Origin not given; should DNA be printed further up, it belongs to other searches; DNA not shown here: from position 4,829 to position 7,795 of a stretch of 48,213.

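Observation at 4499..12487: Divergent SecA paralog heading an operon of TPR-glycosyltransferases: candidate dedicated glycoprotein export system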

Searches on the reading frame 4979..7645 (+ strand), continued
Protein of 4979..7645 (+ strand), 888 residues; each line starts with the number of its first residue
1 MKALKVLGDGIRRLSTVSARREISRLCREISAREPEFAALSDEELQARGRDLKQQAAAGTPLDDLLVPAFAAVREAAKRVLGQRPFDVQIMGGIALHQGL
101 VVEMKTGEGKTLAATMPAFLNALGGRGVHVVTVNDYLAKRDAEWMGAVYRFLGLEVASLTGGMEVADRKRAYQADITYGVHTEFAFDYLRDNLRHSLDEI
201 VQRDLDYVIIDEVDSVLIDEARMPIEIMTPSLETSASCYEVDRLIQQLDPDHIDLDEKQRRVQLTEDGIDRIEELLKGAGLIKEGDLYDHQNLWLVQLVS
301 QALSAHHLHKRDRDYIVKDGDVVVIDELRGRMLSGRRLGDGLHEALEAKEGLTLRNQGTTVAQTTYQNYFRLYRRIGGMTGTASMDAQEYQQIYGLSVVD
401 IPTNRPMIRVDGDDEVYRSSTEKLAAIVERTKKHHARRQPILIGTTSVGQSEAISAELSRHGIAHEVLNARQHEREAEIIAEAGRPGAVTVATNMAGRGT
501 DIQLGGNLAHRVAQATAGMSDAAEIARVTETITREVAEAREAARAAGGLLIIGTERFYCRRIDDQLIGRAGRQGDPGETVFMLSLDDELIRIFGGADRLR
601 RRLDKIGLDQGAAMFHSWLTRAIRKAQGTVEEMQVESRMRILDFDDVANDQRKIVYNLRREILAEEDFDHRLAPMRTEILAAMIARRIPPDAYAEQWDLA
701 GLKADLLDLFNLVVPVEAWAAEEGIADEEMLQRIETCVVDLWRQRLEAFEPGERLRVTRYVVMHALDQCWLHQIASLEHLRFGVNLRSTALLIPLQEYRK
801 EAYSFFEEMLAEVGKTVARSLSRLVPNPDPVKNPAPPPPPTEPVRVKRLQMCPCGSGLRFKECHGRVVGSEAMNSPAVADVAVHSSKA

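Call 76: search_solved_structures(query=window:4979-7645:+, max_evalue=1e-215, show_alignments=2)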
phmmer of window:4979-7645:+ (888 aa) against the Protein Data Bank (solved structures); distinct sequences matched with E-value up to 1e-215: 4.
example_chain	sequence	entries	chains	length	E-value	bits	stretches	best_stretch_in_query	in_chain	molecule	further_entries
6s0k_h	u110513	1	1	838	7.5e-218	729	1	21-824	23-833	Protein translocase subunit SecA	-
2vda_A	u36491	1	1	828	1.2e-217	728.3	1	21-824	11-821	TRANSLOCASE SUBUNIT SECA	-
6gox_A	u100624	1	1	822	1.9e-217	727.6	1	21-824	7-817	Protein translocase subunit SecA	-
2fsf_A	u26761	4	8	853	2.3e-217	727.4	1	21-830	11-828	Preprotein translocase secA subunit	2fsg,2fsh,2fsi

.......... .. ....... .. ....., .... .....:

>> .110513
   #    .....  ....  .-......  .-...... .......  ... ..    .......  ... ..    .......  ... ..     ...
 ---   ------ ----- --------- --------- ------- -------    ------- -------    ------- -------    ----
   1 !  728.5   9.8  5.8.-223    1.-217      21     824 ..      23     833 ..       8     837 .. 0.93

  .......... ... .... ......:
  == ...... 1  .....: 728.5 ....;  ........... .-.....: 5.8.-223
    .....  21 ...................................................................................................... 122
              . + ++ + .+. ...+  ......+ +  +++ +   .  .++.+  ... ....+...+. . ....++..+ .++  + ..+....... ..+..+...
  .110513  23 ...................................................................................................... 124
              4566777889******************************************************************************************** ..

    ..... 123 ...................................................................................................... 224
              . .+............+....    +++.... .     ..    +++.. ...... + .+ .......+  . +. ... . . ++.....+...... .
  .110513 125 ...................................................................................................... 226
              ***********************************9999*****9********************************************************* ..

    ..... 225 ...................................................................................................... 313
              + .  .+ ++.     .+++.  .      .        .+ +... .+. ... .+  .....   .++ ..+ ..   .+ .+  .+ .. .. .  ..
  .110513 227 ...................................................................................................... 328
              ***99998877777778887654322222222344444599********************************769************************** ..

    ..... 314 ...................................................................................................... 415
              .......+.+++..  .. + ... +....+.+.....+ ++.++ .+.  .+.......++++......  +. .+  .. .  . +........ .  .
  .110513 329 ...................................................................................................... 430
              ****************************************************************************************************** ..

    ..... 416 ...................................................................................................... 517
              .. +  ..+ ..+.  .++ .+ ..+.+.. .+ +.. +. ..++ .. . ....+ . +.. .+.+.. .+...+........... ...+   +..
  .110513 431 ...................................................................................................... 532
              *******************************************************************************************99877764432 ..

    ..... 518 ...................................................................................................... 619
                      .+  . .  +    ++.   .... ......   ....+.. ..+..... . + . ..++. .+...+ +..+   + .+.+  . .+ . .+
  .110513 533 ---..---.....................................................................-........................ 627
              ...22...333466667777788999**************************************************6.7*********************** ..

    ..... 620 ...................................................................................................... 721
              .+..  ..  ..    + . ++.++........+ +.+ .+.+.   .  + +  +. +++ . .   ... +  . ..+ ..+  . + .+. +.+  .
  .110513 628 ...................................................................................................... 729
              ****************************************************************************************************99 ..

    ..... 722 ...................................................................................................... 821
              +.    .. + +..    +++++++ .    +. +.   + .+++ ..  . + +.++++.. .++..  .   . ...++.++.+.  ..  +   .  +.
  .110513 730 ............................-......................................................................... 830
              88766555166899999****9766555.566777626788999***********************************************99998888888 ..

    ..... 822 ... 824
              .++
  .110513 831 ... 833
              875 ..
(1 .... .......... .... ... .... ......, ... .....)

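Call 88: search_protein_families(library=ncbifam, proteins=[window:4979-7645:+], max_evalue=0.01)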
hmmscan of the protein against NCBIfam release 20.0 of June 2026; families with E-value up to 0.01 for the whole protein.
window:4979-7645:+ (888 aa): 10 families
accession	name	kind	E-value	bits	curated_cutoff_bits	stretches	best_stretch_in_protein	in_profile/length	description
NF009538.1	PRK12904.1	equivalog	4.1e-301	1001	814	1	21-823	15-810/814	preprotein translocase subunit SecA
TIGR00963.1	secA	equivalog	2.8e-265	882.4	800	1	31-812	2-786/787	preprotein translocase subunit SecA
NF006630.0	PRK09200.1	subfamily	3.4e-241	802.6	862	2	21-508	15-498/789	preprotein translocase subunit SecA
TIGR04397.1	SecA2_Bac_anthr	exception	1.1e-228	761.2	1085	2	22-508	15-496/774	accessory Sec system translocase SecA2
NF009536.0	PRK12901.1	equivalog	1.9e-202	675.3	1493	4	296-507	491-702/1118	preprotein translocase subunit SecA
TIGR03714.1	secA2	equivalog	4.4e-199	663.4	930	2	21-508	7-494/762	accessory Sec system translocase SecA2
TIGR04221.1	SecA2_Mycobac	equivalog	3.8e-162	541.3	725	2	24-677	21-631/762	accessory Sec system translocase SecA2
NF012136.0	SecA2_Lm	equivalog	5.7e-161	537.2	1100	2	23-508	14-493/776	accessory Sec system translocase SecA2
NF008744.0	PRK11776.1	equivalog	0.00054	18.6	524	1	414-503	219-309/460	ATP-dependent RNA helicase DbpA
NF004088.0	PRK05590.1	equivalog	0.0031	17.9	140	1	845-866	144-165/166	hypothetical protein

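Call 98: search_dna_similar(query=L088:4741-5712:+, collection=plasmids, mode=protein, max_rows=15)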
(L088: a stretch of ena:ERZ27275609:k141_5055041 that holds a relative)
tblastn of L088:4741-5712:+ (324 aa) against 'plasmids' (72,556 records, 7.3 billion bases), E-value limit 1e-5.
Records with a match: 1097; places in all: 1139; records where one place covers at least 80% of the query: 848.
Best place of each record, by identity: <60% 1097.
By first word of the organism name: Ralstonia 147; Xanthomonas 94; Klebsiella 85; Escherichia 84; Acetobacter 47; Candidatus 45; Enterobacter 37; Roseomonas 36; uncultured 36; Burkholderia 36; and 117 more.
By predicted mobility (MOB-suite, as given by PLSDB): conjugative 498; non-mobilizable 346; mobilizable 253.
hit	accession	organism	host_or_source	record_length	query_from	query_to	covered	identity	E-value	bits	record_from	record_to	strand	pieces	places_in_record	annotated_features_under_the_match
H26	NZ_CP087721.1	Roseomonas sp. OT10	single cell,human skin swab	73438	1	309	95%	47.2%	5e-80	271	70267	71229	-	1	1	replication protein RepA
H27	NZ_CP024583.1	Roseomonas sp. FDAARGOS_362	Homo sapiens,peripheral Blood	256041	1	309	95%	47.2%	5e-80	271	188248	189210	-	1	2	replication protein RepA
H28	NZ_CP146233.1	Pararoseomonas sp. SCSIO 73927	sediment,marine sediment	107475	1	309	95%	47.2%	6e-80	271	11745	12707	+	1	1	replication protein RepA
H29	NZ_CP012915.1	Azospirillum brasilense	Digitaria eriantha,microbe,root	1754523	1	310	96%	45.8%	2e-73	253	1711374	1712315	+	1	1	none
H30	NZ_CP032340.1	Azospirillum brasilense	soil sample,Agricultural field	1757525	1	310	96%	45.8%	2e-73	253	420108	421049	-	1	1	none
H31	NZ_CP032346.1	Azospirillum brasilense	soil sample,Agricultural field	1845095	1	310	96%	45.8%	2e-73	253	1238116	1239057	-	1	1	record has no annotation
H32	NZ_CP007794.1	Azospirillum argentinense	Triticum aestivum L.,Root,wheat ...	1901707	1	310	96%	45.8%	2e-73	253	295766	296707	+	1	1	record has no annotation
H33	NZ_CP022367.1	Azospirillum sp. TSH58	single cell,paddy soils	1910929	1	310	96%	45.8%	2e-73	253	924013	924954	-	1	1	record has no annotation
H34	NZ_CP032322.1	Azospirillum argentinense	soil sample,Agricultural field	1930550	1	310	96%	45.8%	2e-73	253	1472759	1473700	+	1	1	record has no annotation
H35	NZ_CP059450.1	Azospirillum brasilense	Prokaryotes,soil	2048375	1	310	96%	45.8%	2e-73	253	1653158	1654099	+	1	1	none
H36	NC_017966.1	Tistrella mobilis KA081020-065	-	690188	1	319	98%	43.2%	1e-70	244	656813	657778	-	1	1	replication protein RepA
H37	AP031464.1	Roseomonas mucosa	Homo sapiens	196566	37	315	86%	44.7%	8e-68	236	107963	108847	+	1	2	hypothetical protein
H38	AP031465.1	Roseomonas mucosa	Homo sapiens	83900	37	315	86%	44.3%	5e-67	234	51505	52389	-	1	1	hypothetical protein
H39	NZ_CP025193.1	Roseomonas mucosa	Homo sapiens,clinical, human skin, ...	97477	37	315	86%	44.3%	5e-67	234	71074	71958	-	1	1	replication protein RepA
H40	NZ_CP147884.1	Roseomonas mucosa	cell culture,Styx glacier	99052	37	315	86%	44.3%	5e-67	234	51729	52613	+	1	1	replication protein RepA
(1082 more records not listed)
